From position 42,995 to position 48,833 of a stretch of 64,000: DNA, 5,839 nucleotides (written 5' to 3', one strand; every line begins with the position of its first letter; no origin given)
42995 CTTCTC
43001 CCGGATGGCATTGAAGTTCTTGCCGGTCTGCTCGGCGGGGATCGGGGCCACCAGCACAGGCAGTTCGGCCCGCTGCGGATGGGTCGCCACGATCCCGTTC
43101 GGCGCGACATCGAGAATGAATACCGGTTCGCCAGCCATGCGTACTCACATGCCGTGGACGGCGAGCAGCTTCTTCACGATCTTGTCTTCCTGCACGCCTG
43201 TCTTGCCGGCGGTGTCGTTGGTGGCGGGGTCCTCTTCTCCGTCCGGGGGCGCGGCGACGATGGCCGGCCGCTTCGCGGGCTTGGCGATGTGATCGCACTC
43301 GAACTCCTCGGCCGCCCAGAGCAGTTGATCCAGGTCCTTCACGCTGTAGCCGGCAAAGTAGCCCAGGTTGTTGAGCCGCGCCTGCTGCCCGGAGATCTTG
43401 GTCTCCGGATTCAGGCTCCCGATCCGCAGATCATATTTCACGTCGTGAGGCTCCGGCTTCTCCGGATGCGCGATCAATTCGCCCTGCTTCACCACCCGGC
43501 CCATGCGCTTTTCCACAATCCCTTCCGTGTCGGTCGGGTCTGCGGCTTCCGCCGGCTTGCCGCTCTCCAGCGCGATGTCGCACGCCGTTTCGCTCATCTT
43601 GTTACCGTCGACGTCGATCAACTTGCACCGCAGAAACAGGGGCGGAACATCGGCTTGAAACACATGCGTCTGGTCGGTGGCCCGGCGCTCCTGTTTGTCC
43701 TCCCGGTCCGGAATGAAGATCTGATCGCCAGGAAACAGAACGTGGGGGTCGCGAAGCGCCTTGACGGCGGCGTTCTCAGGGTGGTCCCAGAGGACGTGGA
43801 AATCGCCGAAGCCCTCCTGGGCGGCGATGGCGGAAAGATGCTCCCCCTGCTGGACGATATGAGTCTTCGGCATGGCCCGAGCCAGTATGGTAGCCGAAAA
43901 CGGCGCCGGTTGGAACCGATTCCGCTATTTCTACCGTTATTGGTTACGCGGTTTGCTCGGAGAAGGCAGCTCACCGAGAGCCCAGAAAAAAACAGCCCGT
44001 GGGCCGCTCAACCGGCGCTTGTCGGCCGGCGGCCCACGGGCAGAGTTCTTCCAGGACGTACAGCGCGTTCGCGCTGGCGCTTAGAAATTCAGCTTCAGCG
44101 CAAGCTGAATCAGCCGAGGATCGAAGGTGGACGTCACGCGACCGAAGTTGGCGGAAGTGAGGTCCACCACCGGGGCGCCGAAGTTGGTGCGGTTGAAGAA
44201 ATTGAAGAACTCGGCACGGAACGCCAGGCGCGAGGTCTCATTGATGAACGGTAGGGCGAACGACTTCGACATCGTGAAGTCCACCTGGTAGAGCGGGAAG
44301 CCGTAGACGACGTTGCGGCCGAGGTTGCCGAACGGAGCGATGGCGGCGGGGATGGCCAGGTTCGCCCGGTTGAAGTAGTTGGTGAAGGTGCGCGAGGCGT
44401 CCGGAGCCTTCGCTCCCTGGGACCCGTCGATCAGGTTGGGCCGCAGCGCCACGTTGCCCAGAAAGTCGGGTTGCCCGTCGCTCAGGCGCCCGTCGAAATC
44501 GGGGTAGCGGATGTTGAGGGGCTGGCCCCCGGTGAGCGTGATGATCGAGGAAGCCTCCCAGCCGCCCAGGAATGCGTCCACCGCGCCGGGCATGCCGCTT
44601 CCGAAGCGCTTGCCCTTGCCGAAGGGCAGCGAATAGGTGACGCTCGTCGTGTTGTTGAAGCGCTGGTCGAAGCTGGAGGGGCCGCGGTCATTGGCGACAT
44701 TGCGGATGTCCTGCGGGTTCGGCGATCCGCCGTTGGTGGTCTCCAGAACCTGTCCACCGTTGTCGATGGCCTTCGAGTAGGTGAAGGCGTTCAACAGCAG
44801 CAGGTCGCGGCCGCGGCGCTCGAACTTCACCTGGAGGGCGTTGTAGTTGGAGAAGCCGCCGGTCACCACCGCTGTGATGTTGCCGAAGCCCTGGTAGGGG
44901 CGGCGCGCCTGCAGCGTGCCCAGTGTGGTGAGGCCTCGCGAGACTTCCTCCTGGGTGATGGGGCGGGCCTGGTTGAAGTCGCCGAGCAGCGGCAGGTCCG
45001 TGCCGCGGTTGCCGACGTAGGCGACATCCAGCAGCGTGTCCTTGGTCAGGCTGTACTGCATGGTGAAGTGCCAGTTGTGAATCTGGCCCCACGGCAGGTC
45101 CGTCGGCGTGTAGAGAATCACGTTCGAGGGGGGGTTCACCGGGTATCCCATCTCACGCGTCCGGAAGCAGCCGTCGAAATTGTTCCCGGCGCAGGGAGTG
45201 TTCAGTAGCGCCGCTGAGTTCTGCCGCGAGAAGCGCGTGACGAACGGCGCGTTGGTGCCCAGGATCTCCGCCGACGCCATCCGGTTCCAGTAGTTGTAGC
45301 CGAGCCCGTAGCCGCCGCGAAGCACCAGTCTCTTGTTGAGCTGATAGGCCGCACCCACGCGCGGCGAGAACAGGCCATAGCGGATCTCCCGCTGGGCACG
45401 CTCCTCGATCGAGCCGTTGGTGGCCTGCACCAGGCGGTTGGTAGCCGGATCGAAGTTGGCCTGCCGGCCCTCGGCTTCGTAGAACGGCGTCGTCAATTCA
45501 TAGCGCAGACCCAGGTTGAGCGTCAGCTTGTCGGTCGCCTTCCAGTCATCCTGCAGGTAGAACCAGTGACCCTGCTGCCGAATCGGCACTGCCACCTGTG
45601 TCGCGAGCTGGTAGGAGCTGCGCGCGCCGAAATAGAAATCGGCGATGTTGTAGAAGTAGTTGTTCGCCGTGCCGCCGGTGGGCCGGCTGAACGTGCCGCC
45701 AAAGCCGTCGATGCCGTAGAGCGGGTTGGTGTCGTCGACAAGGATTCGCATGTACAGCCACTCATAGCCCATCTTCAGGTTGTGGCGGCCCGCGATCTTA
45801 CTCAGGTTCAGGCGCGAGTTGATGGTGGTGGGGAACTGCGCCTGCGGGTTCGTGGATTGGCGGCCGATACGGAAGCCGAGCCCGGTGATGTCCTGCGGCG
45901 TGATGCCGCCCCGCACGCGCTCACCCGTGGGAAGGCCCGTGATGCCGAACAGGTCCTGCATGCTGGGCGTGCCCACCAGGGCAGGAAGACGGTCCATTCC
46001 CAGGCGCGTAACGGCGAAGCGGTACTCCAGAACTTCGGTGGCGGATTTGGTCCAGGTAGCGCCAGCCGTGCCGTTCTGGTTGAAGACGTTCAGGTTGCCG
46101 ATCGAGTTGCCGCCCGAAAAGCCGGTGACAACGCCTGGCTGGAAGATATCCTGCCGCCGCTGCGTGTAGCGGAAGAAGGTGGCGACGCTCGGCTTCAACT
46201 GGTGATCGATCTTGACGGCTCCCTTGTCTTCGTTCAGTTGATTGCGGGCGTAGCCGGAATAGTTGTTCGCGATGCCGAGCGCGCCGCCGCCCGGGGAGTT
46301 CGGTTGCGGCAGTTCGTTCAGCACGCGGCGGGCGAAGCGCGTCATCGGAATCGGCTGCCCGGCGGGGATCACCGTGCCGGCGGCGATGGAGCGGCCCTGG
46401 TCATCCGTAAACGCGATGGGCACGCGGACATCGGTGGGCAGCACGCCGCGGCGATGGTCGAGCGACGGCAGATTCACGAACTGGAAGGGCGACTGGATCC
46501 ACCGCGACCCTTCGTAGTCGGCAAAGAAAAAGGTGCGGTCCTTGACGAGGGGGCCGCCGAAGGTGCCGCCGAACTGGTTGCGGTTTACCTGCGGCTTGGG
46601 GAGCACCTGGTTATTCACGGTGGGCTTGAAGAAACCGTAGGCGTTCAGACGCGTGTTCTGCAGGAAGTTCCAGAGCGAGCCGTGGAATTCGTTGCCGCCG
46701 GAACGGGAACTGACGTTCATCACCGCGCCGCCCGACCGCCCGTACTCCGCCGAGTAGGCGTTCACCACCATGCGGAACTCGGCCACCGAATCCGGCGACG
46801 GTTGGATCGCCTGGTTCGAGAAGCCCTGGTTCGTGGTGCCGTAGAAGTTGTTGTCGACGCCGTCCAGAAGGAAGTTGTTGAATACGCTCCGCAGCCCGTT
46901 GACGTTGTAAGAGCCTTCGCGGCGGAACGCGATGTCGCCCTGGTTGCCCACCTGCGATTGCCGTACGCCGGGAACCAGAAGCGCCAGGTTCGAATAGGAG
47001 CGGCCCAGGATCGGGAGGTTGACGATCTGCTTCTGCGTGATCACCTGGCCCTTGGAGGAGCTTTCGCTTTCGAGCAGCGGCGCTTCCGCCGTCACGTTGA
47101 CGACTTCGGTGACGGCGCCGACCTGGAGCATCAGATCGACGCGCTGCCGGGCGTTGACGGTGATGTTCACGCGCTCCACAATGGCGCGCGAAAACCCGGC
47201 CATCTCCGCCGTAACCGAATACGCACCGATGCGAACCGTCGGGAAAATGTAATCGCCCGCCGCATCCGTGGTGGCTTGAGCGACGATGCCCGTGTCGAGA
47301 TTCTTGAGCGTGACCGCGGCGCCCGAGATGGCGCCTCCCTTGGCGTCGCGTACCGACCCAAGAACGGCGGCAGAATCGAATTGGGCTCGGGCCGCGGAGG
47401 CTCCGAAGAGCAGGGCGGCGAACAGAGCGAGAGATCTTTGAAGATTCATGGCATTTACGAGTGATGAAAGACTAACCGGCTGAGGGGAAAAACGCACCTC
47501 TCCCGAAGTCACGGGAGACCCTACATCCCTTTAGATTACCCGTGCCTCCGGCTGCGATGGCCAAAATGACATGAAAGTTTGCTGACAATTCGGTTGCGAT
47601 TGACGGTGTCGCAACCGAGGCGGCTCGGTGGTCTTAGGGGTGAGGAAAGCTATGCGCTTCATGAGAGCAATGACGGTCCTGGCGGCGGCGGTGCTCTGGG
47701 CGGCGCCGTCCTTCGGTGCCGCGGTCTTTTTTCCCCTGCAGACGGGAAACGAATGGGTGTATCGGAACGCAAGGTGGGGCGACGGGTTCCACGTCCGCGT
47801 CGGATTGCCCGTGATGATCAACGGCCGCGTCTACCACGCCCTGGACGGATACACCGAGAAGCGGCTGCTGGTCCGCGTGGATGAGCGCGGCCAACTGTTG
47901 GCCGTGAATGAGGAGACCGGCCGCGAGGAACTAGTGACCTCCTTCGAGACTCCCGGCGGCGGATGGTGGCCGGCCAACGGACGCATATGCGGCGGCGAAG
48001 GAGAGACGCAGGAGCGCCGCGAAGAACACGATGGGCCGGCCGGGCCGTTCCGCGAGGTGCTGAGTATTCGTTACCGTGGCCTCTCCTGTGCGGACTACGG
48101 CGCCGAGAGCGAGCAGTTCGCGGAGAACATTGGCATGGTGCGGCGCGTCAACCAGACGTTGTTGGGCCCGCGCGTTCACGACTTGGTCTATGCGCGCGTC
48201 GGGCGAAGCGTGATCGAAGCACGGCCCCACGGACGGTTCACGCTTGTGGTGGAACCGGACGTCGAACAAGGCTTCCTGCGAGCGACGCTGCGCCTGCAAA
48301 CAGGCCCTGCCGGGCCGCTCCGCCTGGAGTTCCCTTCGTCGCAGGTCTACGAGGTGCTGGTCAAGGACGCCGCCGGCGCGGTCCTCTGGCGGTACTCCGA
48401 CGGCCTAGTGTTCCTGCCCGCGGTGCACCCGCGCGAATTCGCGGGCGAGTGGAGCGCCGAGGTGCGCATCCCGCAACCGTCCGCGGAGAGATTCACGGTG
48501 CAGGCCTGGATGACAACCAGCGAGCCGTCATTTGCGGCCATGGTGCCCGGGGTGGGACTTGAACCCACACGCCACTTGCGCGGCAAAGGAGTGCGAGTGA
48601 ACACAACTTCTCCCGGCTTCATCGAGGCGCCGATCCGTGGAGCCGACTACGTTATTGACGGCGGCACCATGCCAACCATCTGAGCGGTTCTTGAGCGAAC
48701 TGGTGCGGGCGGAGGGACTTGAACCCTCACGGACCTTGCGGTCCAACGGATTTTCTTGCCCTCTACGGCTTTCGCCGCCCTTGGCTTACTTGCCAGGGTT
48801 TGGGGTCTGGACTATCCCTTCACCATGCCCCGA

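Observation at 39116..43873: Orphan three-gene operon: LysM/PG-binding protein, split OmpA-like/PG-binding protein, and a 773-aa family-less protein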

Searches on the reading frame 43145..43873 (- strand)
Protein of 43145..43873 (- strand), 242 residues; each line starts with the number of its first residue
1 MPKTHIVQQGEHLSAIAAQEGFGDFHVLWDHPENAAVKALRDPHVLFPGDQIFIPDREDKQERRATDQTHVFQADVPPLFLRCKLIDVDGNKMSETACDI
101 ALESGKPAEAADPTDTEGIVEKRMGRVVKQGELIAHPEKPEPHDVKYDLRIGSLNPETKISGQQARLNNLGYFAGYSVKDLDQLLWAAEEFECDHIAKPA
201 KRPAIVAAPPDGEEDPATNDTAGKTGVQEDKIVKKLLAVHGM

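Call 3: search_protein_families(library=pfam, proteins=[window:43145-43873:-], max_evalue=1)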
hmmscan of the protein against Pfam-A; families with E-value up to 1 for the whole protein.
window:43145-43873:- (242 aa): 2 families
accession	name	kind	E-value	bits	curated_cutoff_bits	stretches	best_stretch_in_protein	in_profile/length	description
PF01476.26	LysM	-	0.023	15.1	20.9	0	5-19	1-15/43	LysM domain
PF22942.1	DUF7025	-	0.044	14.5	27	1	45-96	19-73/100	Domain of unknown function (DUF7025)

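Call 4: search_protein_families(library=ncbifam, proteins=[window:43145-43873:-], max_evalue=1)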
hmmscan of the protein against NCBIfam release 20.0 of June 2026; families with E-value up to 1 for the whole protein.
window:43145-43873:- (242 aa): 2 families
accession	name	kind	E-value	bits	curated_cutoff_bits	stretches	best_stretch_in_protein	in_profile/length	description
NF008399.0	PRK11198.1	equivalog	0.016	15.6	134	1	3-56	96-147/149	peptidoglycan-binding protein LysM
TIGR02899.1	spore_safA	subfamily_domain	0.07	13.1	67.85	1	38-55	26-43/44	SafA/ExsA family spore coat assembly protein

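Call 5: search_protein_families(library=padloc, proteins=[window:43145-43873:-], max_evalue=1)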
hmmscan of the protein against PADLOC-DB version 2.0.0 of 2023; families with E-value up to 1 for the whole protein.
window:43145-43873:- (242 aa): 0 families

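Call 6: search_protein_families(library=phrogs, proteins=[window:43145-43873:-], max_evalue=1)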
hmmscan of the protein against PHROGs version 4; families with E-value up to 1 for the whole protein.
window:43145-43873:- (242 aa): 5 families
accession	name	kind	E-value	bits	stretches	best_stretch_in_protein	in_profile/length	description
phrog_4602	-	other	0.0096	16.8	1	4-69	36-94/220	transglycosylase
phrog_380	-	lysis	0.048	13.7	1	2-63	183-243/309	endolysin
phrog_14367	-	unknown function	0.28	9.9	1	4-61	520-574/869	-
phrog_37376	-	unknown function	0.29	12.5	1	176-205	56-85/101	-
phrog_9452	-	head and packaging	0.42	11.1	1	36-132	31-115/211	terminase small subunit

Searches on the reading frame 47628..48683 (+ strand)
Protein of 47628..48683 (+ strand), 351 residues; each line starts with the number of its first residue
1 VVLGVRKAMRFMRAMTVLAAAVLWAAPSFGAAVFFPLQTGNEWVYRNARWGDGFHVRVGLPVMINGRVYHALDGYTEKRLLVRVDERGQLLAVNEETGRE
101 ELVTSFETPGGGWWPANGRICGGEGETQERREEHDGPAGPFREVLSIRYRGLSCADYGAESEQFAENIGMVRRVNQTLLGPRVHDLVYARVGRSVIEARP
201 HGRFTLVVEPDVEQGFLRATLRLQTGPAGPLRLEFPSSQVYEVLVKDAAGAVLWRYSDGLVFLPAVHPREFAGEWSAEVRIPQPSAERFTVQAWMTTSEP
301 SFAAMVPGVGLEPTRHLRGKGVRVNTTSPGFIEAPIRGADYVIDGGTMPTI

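Call 51: search_protein_families(library=pfam, proteins=[window:47628-48683:+], max_evalue=0.001)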
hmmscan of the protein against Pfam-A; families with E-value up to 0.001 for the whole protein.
window:47628-48683:+ (351 aa): 1 family
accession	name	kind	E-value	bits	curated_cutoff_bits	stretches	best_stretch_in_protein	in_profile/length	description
PF12690.13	BsuPI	-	7.7e-09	35.9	22.9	1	229-298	26-99/101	Intracellular proteinase inhibitor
